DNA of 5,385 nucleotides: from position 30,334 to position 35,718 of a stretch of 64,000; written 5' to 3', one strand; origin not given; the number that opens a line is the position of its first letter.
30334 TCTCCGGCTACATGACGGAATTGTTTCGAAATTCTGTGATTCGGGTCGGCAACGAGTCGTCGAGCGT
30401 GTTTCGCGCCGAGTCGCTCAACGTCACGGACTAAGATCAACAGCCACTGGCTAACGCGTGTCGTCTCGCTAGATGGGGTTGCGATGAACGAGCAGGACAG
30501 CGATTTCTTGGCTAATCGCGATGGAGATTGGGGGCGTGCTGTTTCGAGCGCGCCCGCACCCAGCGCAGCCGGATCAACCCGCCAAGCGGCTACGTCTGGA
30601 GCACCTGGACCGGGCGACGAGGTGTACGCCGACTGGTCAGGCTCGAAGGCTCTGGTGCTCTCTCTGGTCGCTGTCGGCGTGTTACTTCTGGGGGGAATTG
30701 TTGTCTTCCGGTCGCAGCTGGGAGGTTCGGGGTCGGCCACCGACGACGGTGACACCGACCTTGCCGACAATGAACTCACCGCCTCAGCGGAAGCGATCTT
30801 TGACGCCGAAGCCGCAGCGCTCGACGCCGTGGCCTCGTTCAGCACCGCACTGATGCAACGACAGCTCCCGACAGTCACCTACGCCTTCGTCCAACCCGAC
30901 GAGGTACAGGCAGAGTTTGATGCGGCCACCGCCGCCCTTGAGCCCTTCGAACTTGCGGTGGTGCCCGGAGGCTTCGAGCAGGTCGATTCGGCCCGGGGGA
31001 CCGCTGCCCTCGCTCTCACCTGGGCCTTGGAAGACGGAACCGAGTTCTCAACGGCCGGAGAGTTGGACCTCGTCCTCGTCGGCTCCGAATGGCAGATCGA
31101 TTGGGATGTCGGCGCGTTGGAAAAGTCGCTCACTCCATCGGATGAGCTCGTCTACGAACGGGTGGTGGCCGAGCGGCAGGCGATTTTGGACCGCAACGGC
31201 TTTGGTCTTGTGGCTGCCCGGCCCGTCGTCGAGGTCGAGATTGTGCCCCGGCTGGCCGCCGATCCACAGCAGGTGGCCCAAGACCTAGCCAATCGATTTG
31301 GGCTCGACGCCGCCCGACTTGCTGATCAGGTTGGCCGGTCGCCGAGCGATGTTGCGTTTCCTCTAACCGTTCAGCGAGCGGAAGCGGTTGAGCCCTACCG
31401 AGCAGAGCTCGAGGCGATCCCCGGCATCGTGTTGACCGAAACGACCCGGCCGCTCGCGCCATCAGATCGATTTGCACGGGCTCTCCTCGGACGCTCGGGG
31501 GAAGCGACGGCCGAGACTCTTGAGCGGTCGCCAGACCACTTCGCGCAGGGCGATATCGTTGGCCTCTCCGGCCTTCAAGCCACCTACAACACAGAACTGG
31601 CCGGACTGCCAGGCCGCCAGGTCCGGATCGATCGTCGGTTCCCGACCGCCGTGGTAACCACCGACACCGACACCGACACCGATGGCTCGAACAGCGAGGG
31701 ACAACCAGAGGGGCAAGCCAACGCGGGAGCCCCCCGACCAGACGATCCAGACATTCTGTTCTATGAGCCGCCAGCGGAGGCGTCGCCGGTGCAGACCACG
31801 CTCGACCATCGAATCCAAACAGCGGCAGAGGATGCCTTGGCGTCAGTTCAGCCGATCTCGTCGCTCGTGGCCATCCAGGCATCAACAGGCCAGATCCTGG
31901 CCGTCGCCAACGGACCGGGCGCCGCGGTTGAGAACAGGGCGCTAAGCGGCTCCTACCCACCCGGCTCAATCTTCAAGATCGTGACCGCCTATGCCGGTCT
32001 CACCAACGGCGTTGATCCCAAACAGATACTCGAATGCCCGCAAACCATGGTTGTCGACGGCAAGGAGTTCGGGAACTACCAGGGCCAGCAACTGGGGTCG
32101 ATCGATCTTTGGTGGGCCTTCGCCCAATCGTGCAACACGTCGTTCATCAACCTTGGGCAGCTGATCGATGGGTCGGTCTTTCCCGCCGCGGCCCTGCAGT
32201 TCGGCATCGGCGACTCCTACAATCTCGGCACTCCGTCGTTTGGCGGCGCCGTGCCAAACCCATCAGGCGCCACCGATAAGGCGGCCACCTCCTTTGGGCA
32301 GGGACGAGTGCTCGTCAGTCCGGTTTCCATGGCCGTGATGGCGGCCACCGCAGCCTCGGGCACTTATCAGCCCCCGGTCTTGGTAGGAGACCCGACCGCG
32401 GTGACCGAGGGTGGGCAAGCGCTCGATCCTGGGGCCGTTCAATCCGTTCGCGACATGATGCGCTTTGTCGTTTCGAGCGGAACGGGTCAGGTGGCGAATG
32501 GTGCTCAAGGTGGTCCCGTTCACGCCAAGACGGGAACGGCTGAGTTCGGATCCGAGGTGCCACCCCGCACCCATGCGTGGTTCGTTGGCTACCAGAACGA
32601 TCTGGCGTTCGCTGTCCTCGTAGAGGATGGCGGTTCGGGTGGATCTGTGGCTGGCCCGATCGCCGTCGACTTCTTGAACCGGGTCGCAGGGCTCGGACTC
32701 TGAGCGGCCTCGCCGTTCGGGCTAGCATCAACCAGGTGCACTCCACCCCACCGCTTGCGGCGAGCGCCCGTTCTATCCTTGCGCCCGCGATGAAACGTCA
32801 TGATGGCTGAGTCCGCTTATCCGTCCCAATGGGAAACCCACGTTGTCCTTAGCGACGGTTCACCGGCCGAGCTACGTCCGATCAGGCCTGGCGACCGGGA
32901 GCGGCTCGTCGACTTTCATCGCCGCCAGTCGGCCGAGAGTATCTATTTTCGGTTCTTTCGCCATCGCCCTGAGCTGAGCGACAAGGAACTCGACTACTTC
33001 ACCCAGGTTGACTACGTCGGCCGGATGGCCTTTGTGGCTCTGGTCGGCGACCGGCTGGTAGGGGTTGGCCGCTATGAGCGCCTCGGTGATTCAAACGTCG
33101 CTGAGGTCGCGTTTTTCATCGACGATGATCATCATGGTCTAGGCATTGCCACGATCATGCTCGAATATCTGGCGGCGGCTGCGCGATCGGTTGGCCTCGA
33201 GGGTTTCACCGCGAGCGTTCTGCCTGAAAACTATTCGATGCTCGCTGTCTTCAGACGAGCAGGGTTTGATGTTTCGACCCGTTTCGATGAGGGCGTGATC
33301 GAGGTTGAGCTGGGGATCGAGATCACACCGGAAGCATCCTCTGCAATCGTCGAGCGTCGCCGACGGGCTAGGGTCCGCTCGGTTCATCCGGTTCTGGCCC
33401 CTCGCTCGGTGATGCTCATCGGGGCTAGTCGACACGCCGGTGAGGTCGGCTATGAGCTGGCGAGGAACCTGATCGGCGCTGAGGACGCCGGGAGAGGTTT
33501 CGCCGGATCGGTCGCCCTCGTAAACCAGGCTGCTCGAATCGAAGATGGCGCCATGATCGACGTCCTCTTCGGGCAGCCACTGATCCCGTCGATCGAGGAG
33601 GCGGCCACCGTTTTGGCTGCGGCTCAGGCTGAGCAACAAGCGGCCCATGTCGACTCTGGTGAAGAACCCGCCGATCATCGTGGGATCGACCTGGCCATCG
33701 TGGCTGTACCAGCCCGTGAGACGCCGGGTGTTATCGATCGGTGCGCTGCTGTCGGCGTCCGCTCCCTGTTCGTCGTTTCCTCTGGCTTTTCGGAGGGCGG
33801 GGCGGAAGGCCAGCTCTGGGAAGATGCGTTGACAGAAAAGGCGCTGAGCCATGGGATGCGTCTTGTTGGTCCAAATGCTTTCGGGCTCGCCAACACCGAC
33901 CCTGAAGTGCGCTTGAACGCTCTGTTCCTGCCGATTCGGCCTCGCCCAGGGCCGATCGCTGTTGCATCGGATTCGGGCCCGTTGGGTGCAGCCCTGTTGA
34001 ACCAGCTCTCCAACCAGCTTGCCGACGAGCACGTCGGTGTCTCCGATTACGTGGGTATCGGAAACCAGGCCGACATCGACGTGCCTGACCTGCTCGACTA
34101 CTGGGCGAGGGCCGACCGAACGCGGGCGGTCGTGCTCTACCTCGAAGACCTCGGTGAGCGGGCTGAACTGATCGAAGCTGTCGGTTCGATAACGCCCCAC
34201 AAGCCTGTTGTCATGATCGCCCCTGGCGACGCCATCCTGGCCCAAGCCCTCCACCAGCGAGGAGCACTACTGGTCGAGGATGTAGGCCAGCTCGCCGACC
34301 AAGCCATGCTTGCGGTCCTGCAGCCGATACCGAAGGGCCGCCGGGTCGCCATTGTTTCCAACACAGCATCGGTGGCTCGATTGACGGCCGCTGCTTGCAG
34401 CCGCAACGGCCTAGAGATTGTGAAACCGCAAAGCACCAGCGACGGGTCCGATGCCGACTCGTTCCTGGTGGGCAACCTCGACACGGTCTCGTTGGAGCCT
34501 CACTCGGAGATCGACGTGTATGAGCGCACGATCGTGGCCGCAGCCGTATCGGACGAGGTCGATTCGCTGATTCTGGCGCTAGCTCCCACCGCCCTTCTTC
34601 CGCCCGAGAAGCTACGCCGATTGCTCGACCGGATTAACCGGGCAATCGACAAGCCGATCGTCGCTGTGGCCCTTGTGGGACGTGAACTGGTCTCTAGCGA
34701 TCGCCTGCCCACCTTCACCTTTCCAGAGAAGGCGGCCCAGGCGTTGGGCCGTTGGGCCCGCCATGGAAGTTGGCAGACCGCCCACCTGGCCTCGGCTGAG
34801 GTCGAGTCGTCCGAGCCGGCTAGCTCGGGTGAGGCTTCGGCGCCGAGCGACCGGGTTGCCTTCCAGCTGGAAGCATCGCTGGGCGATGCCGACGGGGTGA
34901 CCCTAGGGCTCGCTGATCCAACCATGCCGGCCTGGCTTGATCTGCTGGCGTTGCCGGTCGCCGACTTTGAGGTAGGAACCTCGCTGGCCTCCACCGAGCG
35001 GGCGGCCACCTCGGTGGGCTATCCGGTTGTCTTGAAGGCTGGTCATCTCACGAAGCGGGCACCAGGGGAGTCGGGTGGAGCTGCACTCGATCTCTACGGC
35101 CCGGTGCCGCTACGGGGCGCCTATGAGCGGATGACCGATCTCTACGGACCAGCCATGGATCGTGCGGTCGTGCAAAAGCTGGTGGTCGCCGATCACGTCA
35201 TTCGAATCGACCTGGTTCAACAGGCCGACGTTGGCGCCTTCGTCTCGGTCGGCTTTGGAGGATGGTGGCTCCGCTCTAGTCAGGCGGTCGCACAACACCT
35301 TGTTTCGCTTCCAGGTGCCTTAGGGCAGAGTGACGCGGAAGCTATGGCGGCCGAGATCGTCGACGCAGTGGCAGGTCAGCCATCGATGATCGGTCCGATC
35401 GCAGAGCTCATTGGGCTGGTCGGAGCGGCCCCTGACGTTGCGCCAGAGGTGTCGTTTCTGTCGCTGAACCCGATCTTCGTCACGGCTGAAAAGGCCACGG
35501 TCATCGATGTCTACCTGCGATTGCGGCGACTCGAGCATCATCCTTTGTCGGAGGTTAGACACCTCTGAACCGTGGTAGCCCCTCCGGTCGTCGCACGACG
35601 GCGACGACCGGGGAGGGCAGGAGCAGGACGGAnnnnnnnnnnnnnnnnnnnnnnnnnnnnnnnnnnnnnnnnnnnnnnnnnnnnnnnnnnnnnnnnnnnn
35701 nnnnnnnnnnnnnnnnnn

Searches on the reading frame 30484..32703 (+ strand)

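Call 69: search_protein_families(library=pfam, proteins=[window:30484-32703:+], max_evalue=0.001)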
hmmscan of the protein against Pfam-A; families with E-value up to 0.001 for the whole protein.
window:30484-32703:+ (739 aa): 2 families
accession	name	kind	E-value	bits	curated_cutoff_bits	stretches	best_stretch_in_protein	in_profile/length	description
PF00905.27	Transpeptidase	-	9.9e-49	166.6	22.1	1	461-731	3-298/299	Penicillin binding protein transpeptidase domain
PF03717.20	PBP_dimer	-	1.4e-15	58.6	24.4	1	228-379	3-165/180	Penicillin-binding Protein dimerisation domain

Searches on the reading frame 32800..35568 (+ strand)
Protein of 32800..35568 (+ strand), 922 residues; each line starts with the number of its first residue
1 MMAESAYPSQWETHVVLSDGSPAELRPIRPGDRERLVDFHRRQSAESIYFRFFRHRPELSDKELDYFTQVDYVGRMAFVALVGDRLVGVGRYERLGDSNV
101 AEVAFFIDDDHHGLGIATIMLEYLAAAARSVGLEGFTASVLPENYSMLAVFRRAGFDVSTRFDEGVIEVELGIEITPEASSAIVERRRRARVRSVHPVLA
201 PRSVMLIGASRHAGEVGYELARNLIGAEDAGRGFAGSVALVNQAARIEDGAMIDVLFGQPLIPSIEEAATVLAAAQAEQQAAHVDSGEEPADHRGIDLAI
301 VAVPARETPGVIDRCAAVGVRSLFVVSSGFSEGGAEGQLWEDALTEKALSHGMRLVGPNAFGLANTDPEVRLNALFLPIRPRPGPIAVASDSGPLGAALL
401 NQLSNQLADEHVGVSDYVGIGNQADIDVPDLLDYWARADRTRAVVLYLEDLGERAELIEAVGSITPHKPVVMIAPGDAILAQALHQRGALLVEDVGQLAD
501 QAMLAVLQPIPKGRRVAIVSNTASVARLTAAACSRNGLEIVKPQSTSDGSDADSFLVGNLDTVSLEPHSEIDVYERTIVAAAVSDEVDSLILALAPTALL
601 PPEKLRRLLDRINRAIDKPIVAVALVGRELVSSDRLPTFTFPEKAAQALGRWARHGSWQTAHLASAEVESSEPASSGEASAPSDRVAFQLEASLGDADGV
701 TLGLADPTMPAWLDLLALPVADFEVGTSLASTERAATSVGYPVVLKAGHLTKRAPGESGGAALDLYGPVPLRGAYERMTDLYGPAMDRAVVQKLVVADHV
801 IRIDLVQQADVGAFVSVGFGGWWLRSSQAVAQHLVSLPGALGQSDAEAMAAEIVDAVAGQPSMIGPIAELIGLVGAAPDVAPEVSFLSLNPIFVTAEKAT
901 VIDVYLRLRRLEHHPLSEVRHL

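Call 69: search_protein_families(library=pfam, proteins=[window:32800-35568:+], max_evalue=0.001)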
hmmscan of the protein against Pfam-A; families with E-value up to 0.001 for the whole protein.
window:32800-35568:+ (922 aa): 7 families
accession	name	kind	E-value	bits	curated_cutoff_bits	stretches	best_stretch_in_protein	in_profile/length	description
PF13607.11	Succ_CoA_lig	-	2e-24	86.4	27.4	1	383-477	1-91/138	Succinyl-CoA ligase like flavodoxin domain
PF13549.11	ATP-grasp_5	-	1.1e-14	54.8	27.6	1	713-908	19-221/221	ATP-grasp domain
PF00583.31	Acetyltransf_1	-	5.5e-11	43.2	20.7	1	60-156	17-116/116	Acetyltransferase (GNAT) family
PF13302.13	Acetyltransf_3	-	1e-09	39.6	25.4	1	25-156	4-137/138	Acetyltransferase (GNAT) domain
PF13380.12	CoA_binding_2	-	9.2e-08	33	22.8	1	202-364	1-114/116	CoA binding domain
PF13508.13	Acetyltransf_7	-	7.3e-06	26.7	27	1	77-156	5-82/84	Acetyltransferase (GNAT) domain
PF13420.13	Acetyltransf_4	-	0.00067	20.1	24.3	0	76-162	50-140/155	Acetyltransferase (GNAT) domain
